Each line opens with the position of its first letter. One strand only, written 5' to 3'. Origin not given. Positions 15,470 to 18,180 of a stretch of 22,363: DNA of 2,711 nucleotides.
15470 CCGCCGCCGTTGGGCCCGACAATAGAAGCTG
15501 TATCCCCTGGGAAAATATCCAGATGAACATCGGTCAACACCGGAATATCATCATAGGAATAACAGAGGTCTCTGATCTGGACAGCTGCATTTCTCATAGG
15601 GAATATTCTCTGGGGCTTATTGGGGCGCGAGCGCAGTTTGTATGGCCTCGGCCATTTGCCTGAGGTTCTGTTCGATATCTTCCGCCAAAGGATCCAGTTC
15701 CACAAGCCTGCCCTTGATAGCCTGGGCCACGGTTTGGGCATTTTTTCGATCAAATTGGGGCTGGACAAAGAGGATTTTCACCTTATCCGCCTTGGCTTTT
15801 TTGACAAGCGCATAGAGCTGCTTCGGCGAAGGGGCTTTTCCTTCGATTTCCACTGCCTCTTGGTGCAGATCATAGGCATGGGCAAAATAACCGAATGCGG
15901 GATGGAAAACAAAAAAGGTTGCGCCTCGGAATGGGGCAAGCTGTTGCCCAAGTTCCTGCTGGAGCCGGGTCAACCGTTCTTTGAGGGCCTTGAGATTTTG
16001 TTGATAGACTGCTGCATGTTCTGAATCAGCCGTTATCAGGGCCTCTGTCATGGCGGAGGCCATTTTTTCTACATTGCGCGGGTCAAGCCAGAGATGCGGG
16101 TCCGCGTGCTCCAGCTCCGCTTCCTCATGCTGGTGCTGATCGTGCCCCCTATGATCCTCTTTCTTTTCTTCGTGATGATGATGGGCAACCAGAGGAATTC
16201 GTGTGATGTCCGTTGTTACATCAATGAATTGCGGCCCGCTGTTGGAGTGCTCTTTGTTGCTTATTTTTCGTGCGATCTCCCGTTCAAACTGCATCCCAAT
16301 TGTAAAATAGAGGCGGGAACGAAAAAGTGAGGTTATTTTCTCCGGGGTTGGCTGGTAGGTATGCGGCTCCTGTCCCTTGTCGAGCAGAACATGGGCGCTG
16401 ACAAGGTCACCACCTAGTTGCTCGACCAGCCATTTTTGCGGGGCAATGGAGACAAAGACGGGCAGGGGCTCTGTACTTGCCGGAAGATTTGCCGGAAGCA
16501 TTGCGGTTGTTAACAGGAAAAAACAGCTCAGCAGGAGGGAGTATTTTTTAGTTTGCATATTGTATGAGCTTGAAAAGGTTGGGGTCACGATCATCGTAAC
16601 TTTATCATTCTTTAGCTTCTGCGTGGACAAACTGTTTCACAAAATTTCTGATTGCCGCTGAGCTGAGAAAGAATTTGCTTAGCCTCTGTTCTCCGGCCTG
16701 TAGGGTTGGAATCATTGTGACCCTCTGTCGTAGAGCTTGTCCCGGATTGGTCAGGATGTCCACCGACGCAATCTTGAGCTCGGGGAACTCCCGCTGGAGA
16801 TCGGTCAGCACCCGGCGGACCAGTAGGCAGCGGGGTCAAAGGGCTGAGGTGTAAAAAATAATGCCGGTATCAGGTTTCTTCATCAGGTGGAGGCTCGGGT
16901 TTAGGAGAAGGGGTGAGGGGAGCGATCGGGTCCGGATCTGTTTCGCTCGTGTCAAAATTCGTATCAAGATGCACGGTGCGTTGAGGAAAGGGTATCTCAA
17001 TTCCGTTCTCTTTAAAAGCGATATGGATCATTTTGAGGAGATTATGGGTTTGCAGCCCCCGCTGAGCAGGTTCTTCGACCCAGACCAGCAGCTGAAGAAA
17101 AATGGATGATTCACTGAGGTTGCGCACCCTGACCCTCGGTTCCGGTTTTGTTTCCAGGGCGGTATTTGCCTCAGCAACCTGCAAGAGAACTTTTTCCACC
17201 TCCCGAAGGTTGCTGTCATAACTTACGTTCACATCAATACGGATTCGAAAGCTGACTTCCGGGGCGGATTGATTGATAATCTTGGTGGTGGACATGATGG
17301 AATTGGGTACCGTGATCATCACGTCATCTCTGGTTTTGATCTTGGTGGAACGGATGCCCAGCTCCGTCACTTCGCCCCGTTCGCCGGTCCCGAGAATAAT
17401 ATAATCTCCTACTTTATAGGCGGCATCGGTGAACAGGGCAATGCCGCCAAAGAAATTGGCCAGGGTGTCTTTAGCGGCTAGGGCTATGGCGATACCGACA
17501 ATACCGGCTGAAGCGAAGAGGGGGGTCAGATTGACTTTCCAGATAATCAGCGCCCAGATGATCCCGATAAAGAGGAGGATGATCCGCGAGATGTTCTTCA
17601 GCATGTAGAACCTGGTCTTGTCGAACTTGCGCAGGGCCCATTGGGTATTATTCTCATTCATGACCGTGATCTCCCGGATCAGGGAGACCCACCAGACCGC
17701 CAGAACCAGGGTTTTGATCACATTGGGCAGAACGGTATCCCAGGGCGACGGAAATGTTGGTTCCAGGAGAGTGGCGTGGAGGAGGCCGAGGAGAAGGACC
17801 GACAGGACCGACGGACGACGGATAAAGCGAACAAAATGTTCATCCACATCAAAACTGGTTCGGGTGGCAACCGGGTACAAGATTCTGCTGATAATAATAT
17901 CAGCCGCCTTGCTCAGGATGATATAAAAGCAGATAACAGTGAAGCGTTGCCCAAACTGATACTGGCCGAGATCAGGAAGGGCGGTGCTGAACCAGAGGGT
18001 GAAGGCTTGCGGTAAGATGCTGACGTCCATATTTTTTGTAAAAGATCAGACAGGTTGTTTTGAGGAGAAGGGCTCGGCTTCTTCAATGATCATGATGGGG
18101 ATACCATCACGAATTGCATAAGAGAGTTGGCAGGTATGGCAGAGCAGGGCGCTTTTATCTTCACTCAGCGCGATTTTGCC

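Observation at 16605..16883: Unannotated thioredoxin-fold selenoprotein: in-frame UGA at the first position of a U-P-R-C redox motif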

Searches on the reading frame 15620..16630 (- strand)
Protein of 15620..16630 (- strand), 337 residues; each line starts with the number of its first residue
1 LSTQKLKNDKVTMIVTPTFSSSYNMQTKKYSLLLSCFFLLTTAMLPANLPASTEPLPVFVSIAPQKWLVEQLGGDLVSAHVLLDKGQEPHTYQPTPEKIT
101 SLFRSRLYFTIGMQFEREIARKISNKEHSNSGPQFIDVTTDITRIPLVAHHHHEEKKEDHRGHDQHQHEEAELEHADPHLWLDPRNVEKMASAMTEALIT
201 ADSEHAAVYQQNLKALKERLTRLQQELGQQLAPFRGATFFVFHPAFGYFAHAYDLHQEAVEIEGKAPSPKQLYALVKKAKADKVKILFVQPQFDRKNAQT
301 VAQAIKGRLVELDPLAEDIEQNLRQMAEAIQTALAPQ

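Call 84: search_protein_families(library=pfam, proteins=[window:15620-16630:-], max_evalue=0.00001)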
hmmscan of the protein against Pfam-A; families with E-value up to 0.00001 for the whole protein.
window:15620-16630:- (337 aa): 1 family
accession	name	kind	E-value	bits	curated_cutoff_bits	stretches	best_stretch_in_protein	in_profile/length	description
PF01297.22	ZnuA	-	6.8e-67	226.2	29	1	58-332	1-262/263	Zinc-uptake complex component A periplasmic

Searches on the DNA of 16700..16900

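Call 33: search_rna_families(source=window, start=16700, end=16900, threshold=evalue, max_evalue=10, show_alignments=2)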
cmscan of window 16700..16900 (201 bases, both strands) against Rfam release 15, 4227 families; matches with E-value up to 10: 0.
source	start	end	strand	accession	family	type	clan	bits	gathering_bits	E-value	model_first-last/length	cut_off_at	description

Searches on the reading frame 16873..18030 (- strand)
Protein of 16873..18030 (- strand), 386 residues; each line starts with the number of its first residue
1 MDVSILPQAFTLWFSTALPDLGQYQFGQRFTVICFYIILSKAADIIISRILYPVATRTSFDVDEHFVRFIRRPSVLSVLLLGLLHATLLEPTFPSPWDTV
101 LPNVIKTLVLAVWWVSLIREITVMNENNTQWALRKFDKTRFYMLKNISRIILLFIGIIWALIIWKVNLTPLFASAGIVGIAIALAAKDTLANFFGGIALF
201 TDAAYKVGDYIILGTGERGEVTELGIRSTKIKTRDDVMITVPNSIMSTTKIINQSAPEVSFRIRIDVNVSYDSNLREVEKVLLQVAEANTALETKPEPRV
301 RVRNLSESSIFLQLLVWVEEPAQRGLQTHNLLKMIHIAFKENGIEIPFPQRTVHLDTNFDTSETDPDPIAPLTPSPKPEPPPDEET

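Call 59: find_encoding_contigs(protein=window:16873-18030:-, flank=10000, max_places=3)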
Protein window:16873-18030:- (386 aa): no gene with exactly this product is on record in the collection.

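Call 84: search_protein_families(library=pfam, proteins=[window:16873-18030:-], max_evalue=0.00001)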
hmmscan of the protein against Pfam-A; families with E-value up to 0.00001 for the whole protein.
window:16873-18030:- (386 aa): 3 families
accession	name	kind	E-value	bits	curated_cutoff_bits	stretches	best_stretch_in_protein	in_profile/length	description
PF00924.24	MS_channel_2nd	-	7e-17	61.8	20.2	1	188-255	1-67/68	Mechanosensitive ion channel, beta-domain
PF21082.3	MS_channel_3rd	-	3e-11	44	21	1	263-346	1-88/88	Mechanosensitive ion channel MscS, C-terminal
PF21088.3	MS_channel_1st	-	2.9e-08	34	23.1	1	146-187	1-42/42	Mechanosensitive ion channel, transmembrane helices 2/3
